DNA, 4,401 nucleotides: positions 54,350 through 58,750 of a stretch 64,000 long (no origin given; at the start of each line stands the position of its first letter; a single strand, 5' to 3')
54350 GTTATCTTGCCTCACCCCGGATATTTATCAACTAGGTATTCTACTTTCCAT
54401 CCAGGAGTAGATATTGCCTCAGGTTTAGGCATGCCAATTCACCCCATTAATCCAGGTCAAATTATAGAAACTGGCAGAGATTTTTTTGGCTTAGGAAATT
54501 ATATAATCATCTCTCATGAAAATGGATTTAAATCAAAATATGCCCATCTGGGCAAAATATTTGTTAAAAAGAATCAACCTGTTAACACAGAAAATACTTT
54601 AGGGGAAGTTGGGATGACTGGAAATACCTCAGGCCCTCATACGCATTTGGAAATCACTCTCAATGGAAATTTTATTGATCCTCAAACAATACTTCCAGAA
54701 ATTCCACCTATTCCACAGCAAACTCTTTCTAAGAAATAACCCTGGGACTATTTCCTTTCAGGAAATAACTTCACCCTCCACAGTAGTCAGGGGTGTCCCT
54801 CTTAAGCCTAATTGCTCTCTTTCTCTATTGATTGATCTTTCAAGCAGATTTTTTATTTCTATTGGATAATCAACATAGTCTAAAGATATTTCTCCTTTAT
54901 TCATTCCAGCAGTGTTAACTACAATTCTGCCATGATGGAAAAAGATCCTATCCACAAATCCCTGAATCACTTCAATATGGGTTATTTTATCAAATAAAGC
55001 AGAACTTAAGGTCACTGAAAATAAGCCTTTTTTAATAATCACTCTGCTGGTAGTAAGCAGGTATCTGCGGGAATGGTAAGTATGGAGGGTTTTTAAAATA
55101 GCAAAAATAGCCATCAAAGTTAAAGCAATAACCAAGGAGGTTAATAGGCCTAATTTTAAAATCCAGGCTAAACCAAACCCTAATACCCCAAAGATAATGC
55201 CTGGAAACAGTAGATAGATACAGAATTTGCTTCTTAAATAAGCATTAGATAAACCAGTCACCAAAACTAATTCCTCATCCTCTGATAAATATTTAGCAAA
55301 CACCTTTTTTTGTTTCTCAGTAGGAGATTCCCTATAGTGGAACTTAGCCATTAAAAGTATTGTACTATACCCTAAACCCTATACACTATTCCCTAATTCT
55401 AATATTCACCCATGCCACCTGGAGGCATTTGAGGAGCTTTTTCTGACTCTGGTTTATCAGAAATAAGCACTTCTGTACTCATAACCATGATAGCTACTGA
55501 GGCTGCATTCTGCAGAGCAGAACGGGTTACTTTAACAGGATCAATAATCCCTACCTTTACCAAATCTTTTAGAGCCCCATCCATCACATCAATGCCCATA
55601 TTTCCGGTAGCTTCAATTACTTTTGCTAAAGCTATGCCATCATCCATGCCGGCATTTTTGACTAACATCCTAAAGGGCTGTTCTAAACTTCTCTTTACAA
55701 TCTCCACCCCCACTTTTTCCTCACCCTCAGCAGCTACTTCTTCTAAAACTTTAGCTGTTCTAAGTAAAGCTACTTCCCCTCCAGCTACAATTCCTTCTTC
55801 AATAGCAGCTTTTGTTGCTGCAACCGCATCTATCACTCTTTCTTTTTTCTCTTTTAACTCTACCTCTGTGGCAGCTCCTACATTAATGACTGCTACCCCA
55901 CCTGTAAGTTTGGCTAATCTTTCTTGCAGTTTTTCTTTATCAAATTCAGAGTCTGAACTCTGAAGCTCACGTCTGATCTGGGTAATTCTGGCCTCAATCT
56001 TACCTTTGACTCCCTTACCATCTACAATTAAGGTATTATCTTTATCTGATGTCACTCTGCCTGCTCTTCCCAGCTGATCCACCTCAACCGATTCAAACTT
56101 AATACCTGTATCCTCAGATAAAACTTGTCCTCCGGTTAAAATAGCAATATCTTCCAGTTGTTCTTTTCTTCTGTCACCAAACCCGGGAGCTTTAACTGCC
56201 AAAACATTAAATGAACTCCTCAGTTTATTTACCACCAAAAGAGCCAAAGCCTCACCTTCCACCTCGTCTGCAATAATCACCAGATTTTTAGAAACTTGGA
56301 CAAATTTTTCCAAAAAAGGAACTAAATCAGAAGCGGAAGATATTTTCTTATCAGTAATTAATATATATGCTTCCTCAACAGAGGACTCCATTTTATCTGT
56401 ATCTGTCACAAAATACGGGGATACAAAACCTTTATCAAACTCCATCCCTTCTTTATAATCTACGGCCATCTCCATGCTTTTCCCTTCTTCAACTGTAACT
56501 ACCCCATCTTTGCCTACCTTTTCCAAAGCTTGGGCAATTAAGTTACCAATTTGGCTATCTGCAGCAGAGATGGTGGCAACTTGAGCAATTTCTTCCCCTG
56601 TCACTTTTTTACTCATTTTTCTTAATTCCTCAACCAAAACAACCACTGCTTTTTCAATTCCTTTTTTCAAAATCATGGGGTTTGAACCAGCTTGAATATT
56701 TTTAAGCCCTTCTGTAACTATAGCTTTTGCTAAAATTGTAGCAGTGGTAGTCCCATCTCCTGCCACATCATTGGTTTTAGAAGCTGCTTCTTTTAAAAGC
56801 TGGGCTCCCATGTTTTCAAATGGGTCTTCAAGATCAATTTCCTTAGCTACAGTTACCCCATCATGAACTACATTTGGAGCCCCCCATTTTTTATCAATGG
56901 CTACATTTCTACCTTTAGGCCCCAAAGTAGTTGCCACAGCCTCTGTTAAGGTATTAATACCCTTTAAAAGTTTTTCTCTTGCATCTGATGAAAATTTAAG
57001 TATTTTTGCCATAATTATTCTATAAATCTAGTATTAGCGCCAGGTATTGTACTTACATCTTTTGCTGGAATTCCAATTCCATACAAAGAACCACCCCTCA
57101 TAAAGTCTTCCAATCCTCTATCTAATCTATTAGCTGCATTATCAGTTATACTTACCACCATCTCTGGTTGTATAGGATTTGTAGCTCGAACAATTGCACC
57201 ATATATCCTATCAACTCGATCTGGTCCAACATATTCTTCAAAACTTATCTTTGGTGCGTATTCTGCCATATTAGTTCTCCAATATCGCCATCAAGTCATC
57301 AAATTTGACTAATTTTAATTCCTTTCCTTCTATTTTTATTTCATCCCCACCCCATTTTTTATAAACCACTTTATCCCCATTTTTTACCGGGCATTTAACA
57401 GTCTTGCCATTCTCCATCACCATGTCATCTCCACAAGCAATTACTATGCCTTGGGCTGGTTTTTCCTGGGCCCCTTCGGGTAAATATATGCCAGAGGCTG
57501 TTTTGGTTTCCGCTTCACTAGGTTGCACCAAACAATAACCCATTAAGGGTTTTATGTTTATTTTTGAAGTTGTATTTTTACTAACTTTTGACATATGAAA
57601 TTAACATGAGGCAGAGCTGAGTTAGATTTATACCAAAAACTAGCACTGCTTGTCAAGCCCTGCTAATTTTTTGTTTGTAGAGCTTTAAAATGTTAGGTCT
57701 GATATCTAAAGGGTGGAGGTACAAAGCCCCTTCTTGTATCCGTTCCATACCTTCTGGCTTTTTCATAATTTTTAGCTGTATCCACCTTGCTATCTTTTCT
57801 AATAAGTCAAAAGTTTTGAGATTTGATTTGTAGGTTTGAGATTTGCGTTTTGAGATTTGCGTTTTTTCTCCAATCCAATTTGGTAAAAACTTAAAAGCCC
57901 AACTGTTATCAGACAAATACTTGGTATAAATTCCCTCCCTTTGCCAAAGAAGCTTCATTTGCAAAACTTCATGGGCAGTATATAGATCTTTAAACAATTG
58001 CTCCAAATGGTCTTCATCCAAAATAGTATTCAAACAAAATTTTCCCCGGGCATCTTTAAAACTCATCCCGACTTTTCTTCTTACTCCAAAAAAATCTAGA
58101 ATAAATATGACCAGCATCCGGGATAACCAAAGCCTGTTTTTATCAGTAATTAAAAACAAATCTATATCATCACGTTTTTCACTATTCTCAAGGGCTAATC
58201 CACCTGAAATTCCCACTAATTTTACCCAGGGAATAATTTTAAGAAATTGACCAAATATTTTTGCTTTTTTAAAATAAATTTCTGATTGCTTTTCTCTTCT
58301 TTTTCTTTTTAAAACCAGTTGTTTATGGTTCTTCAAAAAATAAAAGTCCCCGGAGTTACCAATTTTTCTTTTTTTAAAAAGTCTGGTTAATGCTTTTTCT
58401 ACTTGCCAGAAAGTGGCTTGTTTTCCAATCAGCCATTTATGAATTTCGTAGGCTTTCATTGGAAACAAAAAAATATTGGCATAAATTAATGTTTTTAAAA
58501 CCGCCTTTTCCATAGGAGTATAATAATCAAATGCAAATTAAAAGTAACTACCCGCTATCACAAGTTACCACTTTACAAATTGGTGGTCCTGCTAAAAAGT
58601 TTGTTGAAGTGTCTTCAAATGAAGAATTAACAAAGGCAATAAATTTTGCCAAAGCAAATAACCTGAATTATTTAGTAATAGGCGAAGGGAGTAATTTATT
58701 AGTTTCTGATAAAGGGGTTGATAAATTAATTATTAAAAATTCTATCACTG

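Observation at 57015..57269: Unknown 84-aa gene inserted inside the groES-groEL bicistron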

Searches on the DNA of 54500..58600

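Call 52: search_rna_families(source=window, start=54500, end=58600, threshold=evalue, max_evalue=1)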
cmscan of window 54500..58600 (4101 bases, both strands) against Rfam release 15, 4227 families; matches with E-value up to 1: 0.
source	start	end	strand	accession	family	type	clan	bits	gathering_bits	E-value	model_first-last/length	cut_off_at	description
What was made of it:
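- On Known structured RNA (Rfam) instead of a protein gene: 0 Rfam matches at E <= 1 in 54500-58600 (call 52).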

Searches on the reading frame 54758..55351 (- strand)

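Call 3: search_protein_families(library=pfam, proteins=[window:54758-55351:-], max_evalue=1)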
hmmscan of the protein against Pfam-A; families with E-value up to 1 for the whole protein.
window:54758-55351:- (197 aa): 2 families
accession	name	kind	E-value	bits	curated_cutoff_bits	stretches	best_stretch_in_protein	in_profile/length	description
PF03703.20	bPH_2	-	3.4e-09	37.3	22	1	93-163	2-71/78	Bacterial PH domain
PF11667.14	DUF3267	-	0.0012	19.6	27.1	1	21-84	31-90/108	Putative zincin peptidase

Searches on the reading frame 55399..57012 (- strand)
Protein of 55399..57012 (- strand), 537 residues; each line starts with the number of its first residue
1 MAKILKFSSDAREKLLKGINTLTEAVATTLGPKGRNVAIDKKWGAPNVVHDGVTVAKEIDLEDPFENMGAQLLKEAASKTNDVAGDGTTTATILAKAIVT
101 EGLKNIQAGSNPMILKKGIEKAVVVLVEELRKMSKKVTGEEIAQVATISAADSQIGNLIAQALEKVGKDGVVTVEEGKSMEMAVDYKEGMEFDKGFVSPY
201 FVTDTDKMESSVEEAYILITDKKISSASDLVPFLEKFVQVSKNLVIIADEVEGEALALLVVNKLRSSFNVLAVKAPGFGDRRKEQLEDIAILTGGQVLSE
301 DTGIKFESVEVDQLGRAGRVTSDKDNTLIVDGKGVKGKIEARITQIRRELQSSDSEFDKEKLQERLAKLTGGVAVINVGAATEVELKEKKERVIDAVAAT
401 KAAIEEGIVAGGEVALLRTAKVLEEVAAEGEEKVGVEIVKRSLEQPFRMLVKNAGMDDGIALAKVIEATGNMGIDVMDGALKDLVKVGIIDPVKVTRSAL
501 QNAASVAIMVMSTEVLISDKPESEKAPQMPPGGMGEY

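Call 3: search_protein_families(library=pfam, proteins=[window:55399-57012:-], max_evalue=1)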
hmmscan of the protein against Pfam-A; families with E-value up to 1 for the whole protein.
window:55399-57012:- (537 aa): 1 family
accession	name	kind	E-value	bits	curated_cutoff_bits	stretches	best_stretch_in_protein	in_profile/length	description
PF00118.29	Cpn60_TCP1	-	2e-72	244.9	34.3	1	22-521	1-490/490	TCP-1/cpn60 chaperonin family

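Call 4: search_protein_families(library=ncbifam, proteins=[window:55399-57012:-], max_evalue=1)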
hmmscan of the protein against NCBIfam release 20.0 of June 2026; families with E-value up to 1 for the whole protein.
window:55399-57012:- (537 aa): 20 families
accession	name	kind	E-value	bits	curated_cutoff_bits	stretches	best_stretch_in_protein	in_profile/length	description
NF009489.0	PRK12851.1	subfamily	2.7e-227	755.5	464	1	1-533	2-537/541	chaperonin GroEL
NF000592.1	PRK00013.1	subfamily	1.4e-225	749.7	397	1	2-521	1-524/524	chaperonin GroEL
TIGR02348.1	GroEL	equivalog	2.3e-225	749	582.1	1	2-522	1-525/526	chaperonin GroEL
NF009488.0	PRK12850.1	subfamily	3.6e-225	748.6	475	1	1-534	2-539/544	chaperonin GroEL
NF009487.0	PRK12849.1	subfamily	4.7e-222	738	352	1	1-535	1-538/543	chaperonin GroEL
NF010704.0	PRK14104.1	subfamily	1.5e-196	653.9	1041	1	2-535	3-542/546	chaperonin GroEL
NF038369.1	GroEL3_Chlamy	exception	2.3e-74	250.9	600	1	9-517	10-506/506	variant chaperonin GroEL3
NF038370.1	GroEL2_Chlamy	exception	1.6e-55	188.7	600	1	16-518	16-521/533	variant chaperonin GroEL2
NF041083.2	thermosome_beta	equivalog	8.4e-28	97.6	400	2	9-187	16-193/520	thermosome subunit beta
NF041082.2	thermosome_alpha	equivalog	8.5e-27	94.2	450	2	9-194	16-206/519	thermosome subunit alpha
TIGR02339.1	thermosome_arch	subfamily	1.6e-25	89.9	671.1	2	9-175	15-180/521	thermosome subunit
TIGR02345.1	chap_CCT_eta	equivalog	2.8e-22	78.7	669.2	2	19-161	27-166/523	T-complex protein 1 subunit eta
TIGR02347.1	chap_CCT_zeta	equivalog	8.9e-22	77.3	587.15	2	16-220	22-233/531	T-complex protein 1 subunit zeta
TIGR02343.1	chap_CCT_epsi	equivalog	4.4e-17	61.9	710.5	2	18-173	35-190/532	T-complex protein 1 subunit epsilon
TIGR02341.1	chap_CCT_beta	equivalog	1.3e-16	60.3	522.15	2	374-521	362-516/519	T-complex protein 1 subunit beta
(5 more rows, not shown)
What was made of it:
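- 55399..57012 (-): groEL (537 aa). TIGR02348 2e-225 (call 4); Pfam Cpn60_TCP1 (call 3).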
